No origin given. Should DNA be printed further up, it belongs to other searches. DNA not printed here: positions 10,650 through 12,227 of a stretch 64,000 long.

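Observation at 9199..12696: PfaD-family enoyl reductase + Cys-rich radical-SAM-like protein + SAM methyltransferase embedded in the gatAB-glgA operon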

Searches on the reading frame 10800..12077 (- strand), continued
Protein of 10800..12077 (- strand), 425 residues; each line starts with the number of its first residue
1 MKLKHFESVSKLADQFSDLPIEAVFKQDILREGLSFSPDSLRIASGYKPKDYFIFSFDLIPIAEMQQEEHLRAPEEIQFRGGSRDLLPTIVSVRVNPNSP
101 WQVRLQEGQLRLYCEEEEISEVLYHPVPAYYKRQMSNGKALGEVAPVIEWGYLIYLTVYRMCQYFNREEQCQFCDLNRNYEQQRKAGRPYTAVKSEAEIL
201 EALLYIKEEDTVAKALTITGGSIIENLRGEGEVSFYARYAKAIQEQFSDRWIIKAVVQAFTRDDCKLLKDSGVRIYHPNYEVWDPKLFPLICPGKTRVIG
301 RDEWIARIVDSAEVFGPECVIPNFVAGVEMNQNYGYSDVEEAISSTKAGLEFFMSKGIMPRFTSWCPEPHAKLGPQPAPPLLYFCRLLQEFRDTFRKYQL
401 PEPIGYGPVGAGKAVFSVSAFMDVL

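Call 49: find_related_loci(query=A1, collection=metagenome_contigs, flank=10000)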
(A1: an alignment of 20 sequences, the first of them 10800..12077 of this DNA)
Query A1 (425 aa) in metagenome_contigs; peptide patterns used: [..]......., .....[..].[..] (x = any residue, [..] = any of these).
600 stretches matched a pattern (row limit reached: there are more); 558 encode a relative of the query (tblastn E <= 1e-3); the best 80 are kept; 80 distinct loci.
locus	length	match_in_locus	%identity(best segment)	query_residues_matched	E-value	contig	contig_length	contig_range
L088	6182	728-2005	68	2-425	0e+0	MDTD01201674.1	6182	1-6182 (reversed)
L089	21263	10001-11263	69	5-425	0e+0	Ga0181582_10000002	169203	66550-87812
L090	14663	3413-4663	60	9-425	3e-177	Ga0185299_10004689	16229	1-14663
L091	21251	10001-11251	60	9-425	1e-175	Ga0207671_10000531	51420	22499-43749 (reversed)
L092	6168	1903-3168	59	1-425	5e-177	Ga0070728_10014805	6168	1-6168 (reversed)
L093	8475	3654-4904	59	9-425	5e-175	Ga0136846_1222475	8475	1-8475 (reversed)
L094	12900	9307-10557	59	9-425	1e-174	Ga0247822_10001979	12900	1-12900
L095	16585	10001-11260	60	3-425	8e-174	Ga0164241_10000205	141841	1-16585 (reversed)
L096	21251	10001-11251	59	9-425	4e-173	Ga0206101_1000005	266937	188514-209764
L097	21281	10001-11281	59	4-425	1e-170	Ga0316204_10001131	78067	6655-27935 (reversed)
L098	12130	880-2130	57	9-425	3e-170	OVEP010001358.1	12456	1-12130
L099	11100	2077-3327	57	9-425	3e-170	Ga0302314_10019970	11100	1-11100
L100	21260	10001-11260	60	6-425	2e-170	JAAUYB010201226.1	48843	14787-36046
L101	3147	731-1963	59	15-425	9e-180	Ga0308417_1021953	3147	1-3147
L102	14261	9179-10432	62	11-425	2e-169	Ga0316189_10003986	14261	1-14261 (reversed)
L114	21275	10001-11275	58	4-425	6e-167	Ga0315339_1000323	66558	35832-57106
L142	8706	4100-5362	57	11-425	3e-160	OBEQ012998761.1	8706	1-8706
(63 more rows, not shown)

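Call 51: search_protein_families(library=ncbifam, proteins=[L094:2-952:+, L092:815-1855:+, L078:11300-12241:-, P0034], max_evalue=1e-10)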
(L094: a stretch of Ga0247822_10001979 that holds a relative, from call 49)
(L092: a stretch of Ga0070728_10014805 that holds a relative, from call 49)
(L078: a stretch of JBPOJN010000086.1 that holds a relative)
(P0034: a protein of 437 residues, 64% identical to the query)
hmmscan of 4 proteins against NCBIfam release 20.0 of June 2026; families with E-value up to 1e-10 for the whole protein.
L094:2-952:+ (317 aa): 10 families
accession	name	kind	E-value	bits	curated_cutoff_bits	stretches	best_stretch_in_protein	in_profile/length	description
TIGR03699.1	menaquin_MqnC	equivalog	5.4e-114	380.6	428.1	1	1-315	27-337/342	cyclic dehypoxanthinyl futalosine synthase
NF006277.0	PRK08445.1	equivalog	5.2e-94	314.9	576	1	2-314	29-339/348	dehypoxanthine futalosine cyclase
TIGR00423.1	TIGR00423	subfamily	4.1e-86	289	260.25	1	11-314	1-304/310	CofH family radical SAM protein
TIGR03700.1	mena_SCO4494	equivalog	1e-75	254.9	434.55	1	2-315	36-346/351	aminofutalosine synthase MqnE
NF005609.0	PRK07360.1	equivalog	1.7e-72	244.3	426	1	6-316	52-364/374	7,8-didemethyl-8-hydroxy-5-deazariboflavin synthase subunit CofH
TIGR03551.1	F420_cofH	equivalog_domain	5.6e-72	242.4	374.1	1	6-315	30-340/345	5-amino-6-(D-ribitylamino)uracil--L-tyrosine 4-hydroxyphenyl transferase CofH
NF006687.0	PRK09234.1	equivalog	1.3e-62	212.1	1018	1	5-307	521-824/849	bifunctional FO biosynthesis protein CofGH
NF006276.0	PRK08444.1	equivalog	9.7e-54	182.7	560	1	8-313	42-343/353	aminofutalosine synthase MqnE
NF004580.0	PRK05926.1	equivalog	6.4e-50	170.4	583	1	10-310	63-362/370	hypothetical protein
NF004884.0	PRK06245.1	equivalog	3.9e-12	45.7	209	1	6-278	6-273/340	7,8-didemethyl-8-hydroxy-5-deazariboflavin synthase subunit CofG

L092:815-1855:+ (347 aa): 9 families
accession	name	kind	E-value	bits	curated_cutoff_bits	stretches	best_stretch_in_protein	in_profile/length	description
TIGR03699.1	menaquin_MqnC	equivalog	2.1e-102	342.5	428.1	1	13-346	1-337/342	cyclic dehypoxanthinyl futalosine synthase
NF006277.0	PRK08445.1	equivalog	4.5e-74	249.4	576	1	13-347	2-341/348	dehypoxanthine futalosine cyclase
TIGR03700.1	mena_SCO4494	equivalog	5.7e-70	236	434.55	1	5-346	1-346/351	aminofutalosine synthase MqnE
TIGR00423.1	TIGR00423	subfamily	3.5e-66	223.6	260.25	1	50-346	2-305/310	CofH family radical SAM protein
NF005609.0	PRK07360.1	equivalog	3.1e-54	184.2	426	1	4-324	10-339/374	7,8-didemethyl-8-hydroxy-5-deazariboflavin synthase subunit CofH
NF006276.0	PRK08444.1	equivalog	6.9e-54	183.2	560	1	6-344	4-343/353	aminofutalosine synthase MqnE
TIGR03551.1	F420_cofH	equivalog_domain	1.2e-47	162.4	374.1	1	19-325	5-317/345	5-amino-6-(D-ribitylamino)uracil--L-tyrosine 4-hydroxyphenyl transferase CofH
NF004580.0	PRK05926.1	equivalog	2.5e-39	135.6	583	1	5-308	18-326/370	hypothetical protein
NF006687.0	PRK09234.1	equivalog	5.9e-37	127.2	1018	1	6-320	483-804/849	bifunctional FO biosynthesis protein CofGH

L078:11300-12241:- (314 aa): 11 families
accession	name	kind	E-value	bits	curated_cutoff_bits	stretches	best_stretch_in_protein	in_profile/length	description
TIGR03699.1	menaquin_MqnC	equivalog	2e-101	339.2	428.1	1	2-314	19-335/342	cyclic dehypoxanthinyl futalosine synthase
NF006277.0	PRK08445.1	equivalog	8.1e-79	265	576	1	4-314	22-338/348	dehypoxanthine futalosine cyclase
TIGR00423.1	TIGR00423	subfamily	1.6e-73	247.7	260.25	1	22-314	3-303/310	CofH family radical SAM protein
TIGR03700.1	mena_SCO4494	equivalog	1.3e-62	211.8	434.55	1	4-314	29-344/351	aminofutalosine synthase MqnE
NF005609.0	PRK07360.1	equivalog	6.6e-61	206.1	426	1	4-314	42-361/374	7,8-didemethyl-8-hydroxy-5-deazariboflavin synthase subunit CofH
TIGR03551.1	F420_cofH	equivalog_domain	1.6e-59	201.5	374.1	1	3-314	19-338/345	5-amino-6-(D-ribitylamino)uracil--L-tyrosine 4-hydroxyphenyl transferase CofH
NF006687.0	PRK09234.1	equivalog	2.4e-49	168.3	1018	1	5-298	513-814/849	bifunctional FO biosynthesis protein CofGH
NF004580.0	PRK05926.1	equivalog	1.3e-44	153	583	1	28-292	72-341/370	hypothetical protein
NF006276.0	PRK08444.1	equivalog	5e-41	140.9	560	1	3-314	29-343/353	aminofutalosine synthase MqnE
TIGR03550.1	F420_cofG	equivalog_domain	2.9e-15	56.2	213.35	0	156-277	141-263/322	7,8-didemethyl-8-hydroxy-5-deazariboflavin synthase CofG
NF004884.0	PRK06245.1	equivalog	1.3e-14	53.8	209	0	165-277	156-270/340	7,8-didemethyl-8-hydroxy-5-deazariboflavin synthase subunit CofG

P0034 (437 aa): 1 family
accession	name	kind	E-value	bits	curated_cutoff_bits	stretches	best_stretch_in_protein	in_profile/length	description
NF045502.1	variant_rSAM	domain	9.5e-52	176.1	125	1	33-396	7-348/357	radical SAM protein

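Call 60: find_encoding_contigs(protein=P0007, flank=7000, max_places=1)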
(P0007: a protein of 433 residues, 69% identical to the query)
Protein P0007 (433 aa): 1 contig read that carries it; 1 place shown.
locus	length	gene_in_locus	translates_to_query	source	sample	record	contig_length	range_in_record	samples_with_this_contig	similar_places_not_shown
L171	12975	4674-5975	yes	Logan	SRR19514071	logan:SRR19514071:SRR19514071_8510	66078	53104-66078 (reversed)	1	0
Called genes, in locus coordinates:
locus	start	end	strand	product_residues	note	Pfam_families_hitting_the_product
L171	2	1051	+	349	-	?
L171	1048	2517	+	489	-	PF02934:GatB_N, PF02637:GatB_Yqey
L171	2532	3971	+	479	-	PF08323:Glyco_transf_5, PF00534:Glycos_transf_1, PF13692:Glyco_trans_1_4 (faint)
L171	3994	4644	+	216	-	PF13649:Methyltransf_25 (faint)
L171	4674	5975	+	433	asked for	-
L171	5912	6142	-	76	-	-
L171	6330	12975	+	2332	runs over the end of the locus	-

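Call 61: find_encoding_contigs(protein=P0004, flank=7000, max_places=1)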
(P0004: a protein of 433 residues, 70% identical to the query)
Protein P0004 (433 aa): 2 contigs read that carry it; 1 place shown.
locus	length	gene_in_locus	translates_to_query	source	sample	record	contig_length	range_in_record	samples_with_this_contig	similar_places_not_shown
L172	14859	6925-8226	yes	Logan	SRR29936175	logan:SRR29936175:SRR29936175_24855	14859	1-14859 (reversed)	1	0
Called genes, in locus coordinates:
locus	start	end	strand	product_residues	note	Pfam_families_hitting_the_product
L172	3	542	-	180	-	?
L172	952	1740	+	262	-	-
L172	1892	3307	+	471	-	PF01425:Amidase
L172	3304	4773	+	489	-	PF02934:GatB_N, PF02637:GatB_Yqey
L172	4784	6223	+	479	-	PF08323:Glyco_transf_5, PF00534:Glycos_transf_1, PF13692:Glyco_trans_1_4 (weak)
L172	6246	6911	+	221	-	PF00398:RrnaAD (weak), PF13649:Methyltransf_25 (weak)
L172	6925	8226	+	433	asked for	-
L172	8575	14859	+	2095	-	?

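Call 62: find_encoding_contigs(protein=P0012, flank=7000, max_places=1)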
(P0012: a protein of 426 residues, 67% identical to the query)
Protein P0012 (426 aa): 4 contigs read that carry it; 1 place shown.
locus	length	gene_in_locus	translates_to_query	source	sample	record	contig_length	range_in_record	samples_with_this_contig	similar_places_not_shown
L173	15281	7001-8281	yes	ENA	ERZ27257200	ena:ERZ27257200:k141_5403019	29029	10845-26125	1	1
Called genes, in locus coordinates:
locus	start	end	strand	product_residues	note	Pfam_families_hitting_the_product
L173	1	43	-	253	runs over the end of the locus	PF00106:adh_short, PF13561:adh_short_C2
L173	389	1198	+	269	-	-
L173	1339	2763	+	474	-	PF01425:Amidase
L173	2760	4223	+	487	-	PF02934:GatB_N, PF02637:GatB_Yqey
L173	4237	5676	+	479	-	PF08323:Glyco_transf_5, PF13439:Glyco_transf_4 (faint), PF13579:Glyco_trans_4_4 (weak), PF00534:Glycos_transf_1, PF13692:Glyco_trans_1_4 (weak)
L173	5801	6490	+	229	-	PF13489:Methyltransf_23 (weak), PF00398:RrnaAD (weak), PF13847:Methyltransf_31 (weak), PF08241:Methyltransf_11 (weak), PF08242:Methyltransf_12, PF13649:Methyltransf_25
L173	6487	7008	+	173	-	PF02525:Flavodoxin_2, PF03358:FMN_red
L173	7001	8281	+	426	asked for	-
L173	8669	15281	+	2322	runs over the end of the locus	-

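Call 66: search_solved_structures(query=L114:11421-12158:+, max_evalue=0.01)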
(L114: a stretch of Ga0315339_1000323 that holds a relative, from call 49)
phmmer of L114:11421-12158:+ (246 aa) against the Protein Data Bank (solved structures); distinct sequences matched with E-value up to 0.01: 9.
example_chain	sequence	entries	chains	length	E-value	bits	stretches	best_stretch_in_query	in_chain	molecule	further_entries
7ahr_A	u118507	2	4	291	3.1e-36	128.2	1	2-232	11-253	Chorismate dehydratase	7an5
2nxo_A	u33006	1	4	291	3.1e-36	128.2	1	2-232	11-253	Hypothetical protein SCO4506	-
7an9_A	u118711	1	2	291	4.6e-36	127.7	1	2-211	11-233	Chorismate dehydratase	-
7an8_A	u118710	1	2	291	8.2e-36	126.9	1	2-232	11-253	Chorismate dehydratase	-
7an7_A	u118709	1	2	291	1.6e-35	126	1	2-232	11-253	Chorismate dehydratase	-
7ywc_A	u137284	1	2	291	1.6e-35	126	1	2-232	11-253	Chorismate dehydratase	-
7an6_A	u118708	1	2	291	4.1e-35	124.6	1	2-232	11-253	Chorismate dehydratase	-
2i6e_A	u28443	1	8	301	1.6e-24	89.9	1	32-246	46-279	Hypothetical protein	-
6o9a_A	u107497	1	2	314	1.9e-24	89.7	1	32-246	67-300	Chorismate dehydratase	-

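Call 67: search_solved_structures(query=L078:9253-9939:+, max_evalue=0.01)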
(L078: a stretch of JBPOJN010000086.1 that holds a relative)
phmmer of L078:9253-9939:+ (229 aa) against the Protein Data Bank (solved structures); distinct sequences matched with E-value up to 0.01: 9.
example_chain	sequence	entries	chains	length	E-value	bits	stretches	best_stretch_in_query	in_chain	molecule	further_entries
7ahr_A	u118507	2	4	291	1.7e-14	56.8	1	2-226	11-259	Chorismate dehydratase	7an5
2nxo_A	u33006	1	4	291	1.7e-14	56.8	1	2-226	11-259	Hypothetical protein SCO4506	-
7an8_A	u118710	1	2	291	3.8e-14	55.7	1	2-226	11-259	Chorismate dehydratase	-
7an9_A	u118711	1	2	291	4.9e-14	55.3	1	2-225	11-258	Chorismate dehydratase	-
7an7_A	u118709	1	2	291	5.1e-14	55.3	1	24-226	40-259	Chorismate dehydratase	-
7ywc_A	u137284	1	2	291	5.1e-14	55.3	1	24-226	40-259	Chorismate dehydratase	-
7an6_A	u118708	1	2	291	7.2e-14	54.8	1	24-226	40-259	Chorismate dehydratase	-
2i6e_A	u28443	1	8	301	6.2e-10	41.9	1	147-226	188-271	Hypothetical protein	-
6o9a_A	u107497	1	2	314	7.8e-10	41.6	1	4-226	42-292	Chorismate dehydratase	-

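Call 68: search_solved_structures(query=L054:9786-10517:+, max_evalue=0.01)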
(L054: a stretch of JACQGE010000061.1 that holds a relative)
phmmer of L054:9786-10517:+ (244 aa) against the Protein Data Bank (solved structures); distinct sequences matched with E-value up to 0.01: 9.
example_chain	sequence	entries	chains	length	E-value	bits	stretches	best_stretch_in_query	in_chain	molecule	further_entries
7ahr_A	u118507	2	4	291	5.5e-34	121.1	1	1-242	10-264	Chorismate dehydratase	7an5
2nxo_A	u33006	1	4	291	5.6e-34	121.1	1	1-242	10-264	Hypothetical protein SCO4506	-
7an8_A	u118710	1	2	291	1.5e-33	119.8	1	1-242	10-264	Chorismate dehydratase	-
7an9_A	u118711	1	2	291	1.8e-33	119.4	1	1-242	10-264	Chorismate dehydratase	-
7ywc_A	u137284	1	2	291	2.8e-33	118.8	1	1-242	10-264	Chorismate dehydratase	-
7an7_A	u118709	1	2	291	2.8e-33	118.8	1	1-242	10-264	Chorismate dehydratase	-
7an6_A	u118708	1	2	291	7.2e-33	117.5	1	1-242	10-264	Chorismate dehydratase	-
2i6e_A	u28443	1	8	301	8.2e-24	87.9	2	150-241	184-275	Hypothetical protein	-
6o9a_A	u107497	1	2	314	9.7e-24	87.6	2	150-241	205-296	Chorismate dehydratase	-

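Call 76: search_protein_families(library=pfam, proteins=[L010:5023-6186:+, L010:7290-8711:-, L010:8305-9915:+, L010:11440-13203:+, L010:13455-14297:-, L084:83-1102:-, L084:1168-2559:+, L084:3848-4861:-, L084:4942-5463:+, L084:5547-8084:+], max_evalue=0.00001)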
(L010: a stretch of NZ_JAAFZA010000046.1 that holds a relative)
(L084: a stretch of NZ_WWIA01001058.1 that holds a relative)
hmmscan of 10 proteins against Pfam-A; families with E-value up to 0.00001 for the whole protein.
L010:5023-6186:+ (387 aa): 2 families
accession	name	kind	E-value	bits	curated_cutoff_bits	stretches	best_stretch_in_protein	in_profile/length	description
PF01068.26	DNA_ligase_A_M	-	5.1e-39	134.5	26.2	1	39-227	1-204/204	ATP dependent DNA ligase domain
PF04679.21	DNA_ligase_A_C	-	1.9e-11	44.7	27.5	1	246-359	3-94/94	ATP dependent DNA ligase C terminal region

L010:7290-8711:- (473 aa): 3 families
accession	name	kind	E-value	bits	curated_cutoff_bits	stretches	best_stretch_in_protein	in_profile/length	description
PF00817.25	IMS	-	3.4e-43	147.5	23.2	1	130-273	1-147/148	impB/mucB/samB family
PF11799.13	IMS_C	-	8.3e-23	81.3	20.7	1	364-463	3-101/109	impB/mucB/samB family C-terminal domain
PF21999.2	IMS_HHH_1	-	1.4e-07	32.3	27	1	301-349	3-51/53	DNA polymerase-iota, thumb domain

L010:8305-9915:+ (536 aa): 3 families
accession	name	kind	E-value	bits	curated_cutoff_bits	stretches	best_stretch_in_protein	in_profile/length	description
PF00712.24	DNA_pol3_beta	-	1.1e-36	126.1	24.4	2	148-266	1-120/120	DNA polymerase III beta subunit, N-terminal domain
PF02767.21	DNA_pol3_beta_2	-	2.7e-24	86.1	27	1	275-397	2-114/116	DNA polymerase III beta subunit, central domain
PF02768.20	DNA_pol3_beta_3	-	2.4e-23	82.6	27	1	403-511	3-112/121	DNA polymerase III beta subunit, C-terminal domain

L010:11440-13203:+ (587 aa): 2 families
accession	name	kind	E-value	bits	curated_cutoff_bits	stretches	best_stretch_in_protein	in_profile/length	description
PF00905.27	Transpeptidase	-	5.6e-31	108.3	22.1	1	299-580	2-297/299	Penicillin binding protein transpeptidase domain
PF05223.17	MecA_N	-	1.1e-06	29.4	22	0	56-111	1-60/117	NTF2-like N-terminal transpeptidase domain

L010:13455-14297:- (280 aa): 3 families
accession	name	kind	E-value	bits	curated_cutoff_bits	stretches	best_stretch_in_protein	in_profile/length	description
PF13460.12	NAD_binding_10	-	9.2e-24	84.7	27.2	1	6-179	1-183/184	NAD(P)H-binding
PF05368.20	NmrA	-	7.2e-16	59.1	27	1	2-216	5-242/298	NmrA-like family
PF01370.27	Epimerase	-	1.1e-08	35.2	20.9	1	2-94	1-100/240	NAD dependent epimerase/dehydratase family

L084:83-1102:- (339 aa): 1 family
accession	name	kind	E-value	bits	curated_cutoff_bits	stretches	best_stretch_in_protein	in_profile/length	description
PF01145.31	Band_7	-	1.7e-16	61.2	23.6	1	8-137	50-174/176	SPFH domain / Band 7 family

L084:1168-2559:+ (463 aa): 0 families

L084:3848-4861:- (337 aa): 2 families
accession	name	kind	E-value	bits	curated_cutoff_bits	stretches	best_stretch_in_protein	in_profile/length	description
PF00710.25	Asparaginase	-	3.1e-49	167.6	22.5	1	5-191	1-191/193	Asparaginase, N-terminal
PF17763.6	Asparaginase_C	-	3.7e-19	69.2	34.6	1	208-309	1-101/114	Glutaminase/Asparaginase C-terminal domain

L084:4942-5463:+ (173 aa): 3 families
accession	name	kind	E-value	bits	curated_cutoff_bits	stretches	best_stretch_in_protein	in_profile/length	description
PF13412.12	HTH_24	-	9.2e-22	76.8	21.9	1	19-66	1-48/48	Winged helix-turn-helix DNA-binding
PF13404.12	HTH_AsnC-type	-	6.2e-19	68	27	1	19-60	1-42/42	AsnC-type helix-turn-helix domain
PF01037.27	AsnC_trans_reg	-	7.5e-18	64.6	25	1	86-158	2-73/73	Lrp/AsnC ligand binding domain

L084:5547-8084:+ (845 aa): 5 families
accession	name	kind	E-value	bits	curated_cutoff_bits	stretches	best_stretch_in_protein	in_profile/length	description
PF07555.19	NAGidase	-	1.1e-116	389.7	25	1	240-551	1-294/295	beta-N-acetylglucosaminidase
PF02838.20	Glyco_hydro_20b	-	6.3e-16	59.7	26.1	1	91-233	2-123/124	Glycosyl hydrolase family 20, domain 2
PF00754.31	F5_F8_type_C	-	8.1e-16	58.7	28.2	1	721-837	2-125/127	F5/8 type C domain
PF22633.2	F5_F8_type_C_2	-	1.1e-14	55.2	27.8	1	737-822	1-91/91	NedA-like, galactose-binding domain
PF21774.3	NagJ_C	-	2.3e-06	28.7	28.3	1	572-670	2-100/114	Hyaluronidase post-catalytic domain-like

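Call 79: search_protein_families(library=pfam, proteins=[L173:6487-7008:+], max_evalue=0.00001)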
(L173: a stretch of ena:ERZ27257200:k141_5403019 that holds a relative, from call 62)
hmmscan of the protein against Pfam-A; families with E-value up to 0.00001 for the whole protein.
L173:6487-7008:+ (173 aa): 2 families
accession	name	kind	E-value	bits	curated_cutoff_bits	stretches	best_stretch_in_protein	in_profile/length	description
PF03358.20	FMN_red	-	1.6e-24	86.6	24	1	1-138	1-146/152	NADPH-dependent FMN reductase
PF02525.22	Flavodoxin_2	-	2.8e-09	37.4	27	1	1-95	1-105/198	Flavodoxin-like fold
